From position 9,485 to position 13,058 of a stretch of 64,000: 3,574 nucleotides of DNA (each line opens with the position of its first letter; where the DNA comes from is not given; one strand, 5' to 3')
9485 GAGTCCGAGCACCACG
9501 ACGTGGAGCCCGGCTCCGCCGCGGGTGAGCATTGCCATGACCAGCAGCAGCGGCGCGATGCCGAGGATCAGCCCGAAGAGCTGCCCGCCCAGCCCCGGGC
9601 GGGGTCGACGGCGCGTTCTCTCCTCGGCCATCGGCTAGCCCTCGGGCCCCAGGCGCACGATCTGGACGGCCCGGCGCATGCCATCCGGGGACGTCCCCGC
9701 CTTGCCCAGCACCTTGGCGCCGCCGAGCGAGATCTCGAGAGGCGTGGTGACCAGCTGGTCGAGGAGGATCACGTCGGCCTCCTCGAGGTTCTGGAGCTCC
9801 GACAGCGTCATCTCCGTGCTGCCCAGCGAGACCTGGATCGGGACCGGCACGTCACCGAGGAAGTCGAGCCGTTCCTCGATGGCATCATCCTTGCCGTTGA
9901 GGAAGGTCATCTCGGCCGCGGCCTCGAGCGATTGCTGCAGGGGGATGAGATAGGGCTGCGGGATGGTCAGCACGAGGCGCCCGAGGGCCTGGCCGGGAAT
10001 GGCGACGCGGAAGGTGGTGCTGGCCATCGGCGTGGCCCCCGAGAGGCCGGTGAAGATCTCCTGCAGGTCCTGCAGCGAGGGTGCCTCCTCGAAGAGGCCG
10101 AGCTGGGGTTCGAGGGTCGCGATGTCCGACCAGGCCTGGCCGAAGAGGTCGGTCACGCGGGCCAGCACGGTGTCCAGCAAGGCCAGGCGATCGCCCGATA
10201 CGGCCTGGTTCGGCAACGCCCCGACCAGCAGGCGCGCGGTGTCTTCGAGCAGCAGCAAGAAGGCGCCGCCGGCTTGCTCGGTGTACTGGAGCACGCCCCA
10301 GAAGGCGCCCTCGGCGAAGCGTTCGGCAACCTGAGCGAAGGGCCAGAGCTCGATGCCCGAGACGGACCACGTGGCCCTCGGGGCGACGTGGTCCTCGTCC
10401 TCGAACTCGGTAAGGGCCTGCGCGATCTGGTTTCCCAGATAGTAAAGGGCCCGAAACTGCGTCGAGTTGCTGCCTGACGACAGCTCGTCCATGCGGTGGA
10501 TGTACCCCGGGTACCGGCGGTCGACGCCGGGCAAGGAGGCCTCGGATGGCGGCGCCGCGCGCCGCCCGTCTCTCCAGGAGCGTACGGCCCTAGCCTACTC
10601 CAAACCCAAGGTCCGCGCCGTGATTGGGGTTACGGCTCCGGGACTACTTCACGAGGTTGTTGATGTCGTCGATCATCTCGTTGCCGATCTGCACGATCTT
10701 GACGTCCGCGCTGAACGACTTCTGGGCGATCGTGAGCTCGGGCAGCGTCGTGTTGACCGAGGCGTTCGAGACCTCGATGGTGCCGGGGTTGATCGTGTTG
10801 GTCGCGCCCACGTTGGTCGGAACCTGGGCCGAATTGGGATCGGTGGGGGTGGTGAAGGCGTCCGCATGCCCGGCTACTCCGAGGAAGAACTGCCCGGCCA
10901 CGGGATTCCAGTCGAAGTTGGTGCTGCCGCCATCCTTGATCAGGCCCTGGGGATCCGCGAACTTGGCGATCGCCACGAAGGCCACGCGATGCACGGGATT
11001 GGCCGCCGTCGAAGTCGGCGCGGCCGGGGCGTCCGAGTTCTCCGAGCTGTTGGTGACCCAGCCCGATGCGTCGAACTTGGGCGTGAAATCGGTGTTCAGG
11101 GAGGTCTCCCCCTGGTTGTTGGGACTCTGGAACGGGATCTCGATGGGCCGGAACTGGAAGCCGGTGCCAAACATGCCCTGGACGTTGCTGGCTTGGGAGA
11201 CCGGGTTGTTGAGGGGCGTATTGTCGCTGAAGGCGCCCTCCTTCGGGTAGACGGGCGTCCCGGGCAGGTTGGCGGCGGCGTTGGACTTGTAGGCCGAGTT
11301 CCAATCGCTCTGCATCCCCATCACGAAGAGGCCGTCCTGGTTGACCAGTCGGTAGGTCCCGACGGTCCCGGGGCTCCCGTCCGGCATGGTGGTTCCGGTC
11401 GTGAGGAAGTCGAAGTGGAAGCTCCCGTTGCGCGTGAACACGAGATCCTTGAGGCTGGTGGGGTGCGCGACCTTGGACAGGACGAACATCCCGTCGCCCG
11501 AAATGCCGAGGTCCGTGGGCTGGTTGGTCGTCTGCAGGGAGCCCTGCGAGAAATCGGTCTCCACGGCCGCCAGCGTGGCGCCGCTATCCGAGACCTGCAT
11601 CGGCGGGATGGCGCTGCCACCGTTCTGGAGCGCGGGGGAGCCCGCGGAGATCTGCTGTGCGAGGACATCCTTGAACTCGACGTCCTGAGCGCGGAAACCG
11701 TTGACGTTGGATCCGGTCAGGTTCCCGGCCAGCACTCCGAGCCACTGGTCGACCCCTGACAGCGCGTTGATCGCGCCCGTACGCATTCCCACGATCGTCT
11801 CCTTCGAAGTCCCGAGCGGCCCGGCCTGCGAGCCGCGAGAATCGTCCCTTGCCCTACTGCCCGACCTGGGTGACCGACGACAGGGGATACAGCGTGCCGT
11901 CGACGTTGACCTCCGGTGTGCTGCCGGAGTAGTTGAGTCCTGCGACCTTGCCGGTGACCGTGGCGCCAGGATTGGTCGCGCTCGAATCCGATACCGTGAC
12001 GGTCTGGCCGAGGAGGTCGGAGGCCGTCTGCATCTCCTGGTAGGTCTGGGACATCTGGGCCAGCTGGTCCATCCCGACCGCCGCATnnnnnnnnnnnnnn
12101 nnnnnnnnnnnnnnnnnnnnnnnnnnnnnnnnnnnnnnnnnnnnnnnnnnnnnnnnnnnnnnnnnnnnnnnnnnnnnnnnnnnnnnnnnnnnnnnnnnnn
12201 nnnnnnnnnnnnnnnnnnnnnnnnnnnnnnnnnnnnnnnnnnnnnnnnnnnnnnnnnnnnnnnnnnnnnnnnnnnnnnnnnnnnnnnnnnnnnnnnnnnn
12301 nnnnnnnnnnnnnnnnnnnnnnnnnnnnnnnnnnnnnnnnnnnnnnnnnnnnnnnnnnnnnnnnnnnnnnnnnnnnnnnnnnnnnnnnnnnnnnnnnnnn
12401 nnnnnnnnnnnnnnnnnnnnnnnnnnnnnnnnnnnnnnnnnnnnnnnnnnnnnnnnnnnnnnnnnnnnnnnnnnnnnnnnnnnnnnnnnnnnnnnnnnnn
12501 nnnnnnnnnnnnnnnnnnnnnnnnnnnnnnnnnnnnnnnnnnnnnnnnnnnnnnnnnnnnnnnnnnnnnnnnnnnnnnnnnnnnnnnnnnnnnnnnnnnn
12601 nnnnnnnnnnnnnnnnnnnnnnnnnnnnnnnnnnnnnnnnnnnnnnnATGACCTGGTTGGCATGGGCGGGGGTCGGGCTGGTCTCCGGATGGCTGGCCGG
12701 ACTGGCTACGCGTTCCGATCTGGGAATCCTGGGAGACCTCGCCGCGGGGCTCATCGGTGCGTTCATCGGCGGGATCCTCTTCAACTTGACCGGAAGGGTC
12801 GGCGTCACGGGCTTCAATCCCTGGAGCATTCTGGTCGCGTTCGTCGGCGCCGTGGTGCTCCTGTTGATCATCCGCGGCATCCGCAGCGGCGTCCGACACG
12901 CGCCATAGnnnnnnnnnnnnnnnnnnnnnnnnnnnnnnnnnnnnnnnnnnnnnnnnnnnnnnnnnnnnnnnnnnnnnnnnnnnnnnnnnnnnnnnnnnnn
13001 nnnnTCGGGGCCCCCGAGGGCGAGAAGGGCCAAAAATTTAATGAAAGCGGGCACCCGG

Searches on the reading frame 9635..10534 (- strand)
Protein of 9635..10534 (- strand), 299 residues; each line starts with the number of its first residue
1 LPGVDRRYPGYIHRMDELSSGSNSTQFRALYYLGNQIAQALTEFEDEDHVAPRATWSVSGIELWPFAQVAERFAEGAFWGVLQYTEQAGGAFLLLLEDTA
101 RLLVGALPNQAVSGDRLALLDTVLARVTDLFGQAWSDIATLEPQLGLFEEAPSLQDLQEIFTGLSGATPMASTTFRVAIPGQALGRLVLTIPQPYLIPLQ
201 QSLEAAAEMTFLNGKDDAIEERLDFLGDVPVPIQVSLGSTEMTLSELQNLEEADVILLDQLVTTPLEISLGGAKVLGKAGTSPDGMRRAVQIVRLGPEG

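Call 3: search_protein_families(library=pfam, proteins=[window:9635-10534:-], max_evalue=0.1)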
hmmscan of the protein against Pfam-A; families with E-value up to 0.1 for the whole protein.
window:9635-10534:- (299 aa): 1 family
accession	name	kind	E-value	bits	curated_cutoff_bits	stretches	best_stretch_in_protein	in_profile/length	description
PF01052.25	FliMN_C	-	1.2e-11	44.8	23.8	1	226-294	3-70/73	Type III flagellar switch regulator (C-ring) FliN C-term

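Call 4: search_protein_families(library=ncbifam, proteins=[window:9635-10534:-], max_evalue=0.1)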
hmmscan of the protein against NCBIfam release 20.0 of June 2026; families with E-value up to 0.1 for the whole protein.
window:9635-10534:- (299 aa): 10 families
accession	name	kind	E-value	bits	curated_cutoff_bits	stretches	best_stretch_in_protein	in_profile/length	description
TIGR01397.1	fliM_switch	equivalog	3.6e-13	49.3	219.6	1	119-293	149-316/320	flagellar motor switch protein FliM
TIGR02480.1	fliN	equivalog_domain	1.7e-10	40.7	84.05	1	223-275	2-54/77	flagellar motor switch protein FliN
NF005995.1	PRK08119.1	equivalog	9e-08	32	218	1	204-275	279-350/376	flagellar motor switch phosphatase FliY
NF005275.1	PRK06782.1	equivalog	9e-06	24.7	681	1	216-273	437-494/516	flagellar motor switch protein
TIGR02551.1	SpaO_YscQ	equivalog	2.1e-05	24.6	100.8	1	217-275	223-281/300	type III secretion system cytoplasmic ring protein SctQ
NF006272.1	PRK08432.1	equivalog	5e-05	23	219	1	223-274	192-243/274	flagellar motor switch protein FliY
NF005194.1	PRK06666.1-5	equivalog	0.0038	16.5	206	1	227-266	258-297/327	flagellar motor switch protein FliM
NF006018.0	PRK08158.1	equivalog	0.035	13.1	223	1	217-273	218-274/303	YscQ/HrcQ family type III secretion apparatus protein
NF006273.1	PRK08433.1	equivalog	0.052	13.9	114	1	224-278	16-69/100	flagellar motor switch protein FliN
NF005276.0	PRK06788.1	equivalog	0.057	13.5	98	1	215-275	20-80/119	flagellar motor switch protein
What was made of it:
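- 9635..10534 (-): fliM-like gene immediately upstream (299 aa at most). Its stop lies 3 nt before the start of X. TIGR01397 fliM E 3.6e-13, below cut-off (calls 3, 4).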

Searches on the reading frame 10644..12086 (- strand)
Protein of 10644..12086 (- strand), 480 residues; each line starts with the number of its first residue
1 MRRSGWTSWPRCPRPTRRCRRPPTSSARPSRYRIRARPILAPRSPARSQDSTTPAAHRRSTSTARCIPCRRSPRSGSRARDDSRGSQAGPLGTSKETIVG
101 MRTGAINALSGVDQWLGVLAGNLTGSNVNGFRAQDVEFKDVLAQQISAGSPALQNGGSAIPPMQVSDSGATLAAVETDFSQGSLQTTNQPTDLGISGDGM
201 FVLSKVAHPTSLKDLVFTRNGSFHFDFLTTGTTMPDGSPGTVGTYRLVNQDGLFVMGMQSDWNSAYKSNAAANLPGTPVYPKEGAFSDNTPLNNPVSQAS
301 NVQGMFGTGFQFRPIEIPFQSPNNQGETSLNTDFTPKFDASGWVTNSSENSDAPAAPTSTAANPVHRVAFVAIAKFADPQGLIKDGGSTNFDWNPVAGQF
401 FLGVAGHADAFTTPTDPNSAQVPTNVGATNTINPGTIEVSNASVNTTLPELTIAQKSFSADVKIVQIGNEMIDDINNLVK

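Call 3: search_protein_families(library=pfam, proteins=[window:10644-12086:-], max_evalue=0.1)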
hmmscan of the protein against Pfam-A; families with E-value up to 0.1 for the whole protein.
window:10644-12086:- (480 aa): 2 families
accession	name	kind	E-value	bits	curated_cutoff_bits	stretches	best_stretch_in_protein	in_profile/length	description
PF06429.18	Flg_bbr_C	-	4.7e-07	29.6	23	1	434-478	2-46/46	Flagellar basal body rod FlgEFG protein C-terminal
PF22692.1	LlgE_F_G_D1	-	0.014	16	27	0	195-226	2-28/64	Flagellar hook protein FlgE/F/G D1 domain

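Call 69: search_protein_families(library=ncbifam, proteins=[window:10644-12086:-], max_evalue=0.01)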
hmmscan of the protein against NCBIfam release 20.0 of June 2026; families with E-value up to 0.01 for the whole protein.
window:10644-12086:- (480 aa): 21 families
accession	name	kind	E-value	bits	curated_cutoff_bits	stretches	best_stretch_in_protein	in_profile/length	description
NF004241.1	PRK05682.1-5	equivalog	4.5e-28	98.5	469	2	106-227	9-122/446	flagellar hook protein FlgE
NF009278.1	PRK12636.1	equivalog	3.9e-27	95.4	350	2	106-226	9-121/263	flagellar basal body rod protein FlgG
TIGR03506.1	FlgEFG_subfam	subfamily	1.1e-23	84.6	70.25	1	107-226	8-108/351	flagellar hook-basal body complex protein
TIGR02488.1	flgG_G_neg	equivalog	2.9e-18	66.3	252.75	2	111-226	11-121/259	flagellar basal-body rod protein FlgG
NF004240.1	PRK05682.1-4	equivalog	4.9e-17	62.4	472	2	108-226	6-112/443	flagellar hook protein FlgE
NF009456.0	PRK12816.1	equivalog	1.5e-16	60.8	416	1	116-226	19-123/264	flagellar basal body rod protein FlgG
TIGR02490.1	flgF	equivalog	1.7e-14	54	178.5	1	107-227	6-105/218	flagellar basal-body rod protein FlgF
TIGR02489.1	flgE_epsilon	equivalog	3.2e-14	52.4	412.85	1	117-227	20-124/719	flagellar hook protein FlgE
NF004238.1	PRK05682.1-1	equivalog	1.2e-13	51.1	400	1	109-226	10-108/414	flagellar hook protein FlgE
NF004242.0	PRK05682.2-1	equivalog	1.4e-13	50.4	365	2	103-226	8-114/422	flagellar hook protein FlgE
NF004243.1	PRK05682.2-2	equivalog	1.6e-11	43.9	801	2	425-480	365-420/420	flagellar hook protein FlgE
NF040922.1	flgE_Caulobact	equivalog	1.6e-09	37.3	750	1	177-228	68-120/505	flagellar hook protein FlgE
NF009331.1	PRK12689.1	equivalog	4.7e-08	32.5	347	1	114-226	17-114/252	flagellar basal-body rod protein FlgF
NF009280.2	PRK12640.1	subfamily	1.5e-07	31.2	210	1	117-226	20-108/246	flagellar basal body rod protein FlgF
NF005286.1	PRK06803.1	equivalog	4.5e-07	29.3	467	1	105-226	6-103/402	flagellar hook protein FlgE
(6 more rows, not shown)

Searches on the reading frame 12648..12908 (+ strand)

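Call 26: search_protein_families(library=pfam, proteins=[window:12648-12908:+], max_evalue=0.001)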
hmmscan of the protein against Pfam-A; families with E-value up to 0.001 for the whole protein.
window:12648-12908:+ (86 aa): 1 family
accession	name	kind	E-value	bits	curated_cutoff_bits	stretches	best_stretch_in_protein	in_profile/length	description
PF04226.18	Transgly_assoc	-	3.3e-11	43.7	25.3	1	33-79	3-48/49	Transglycosylase associated protein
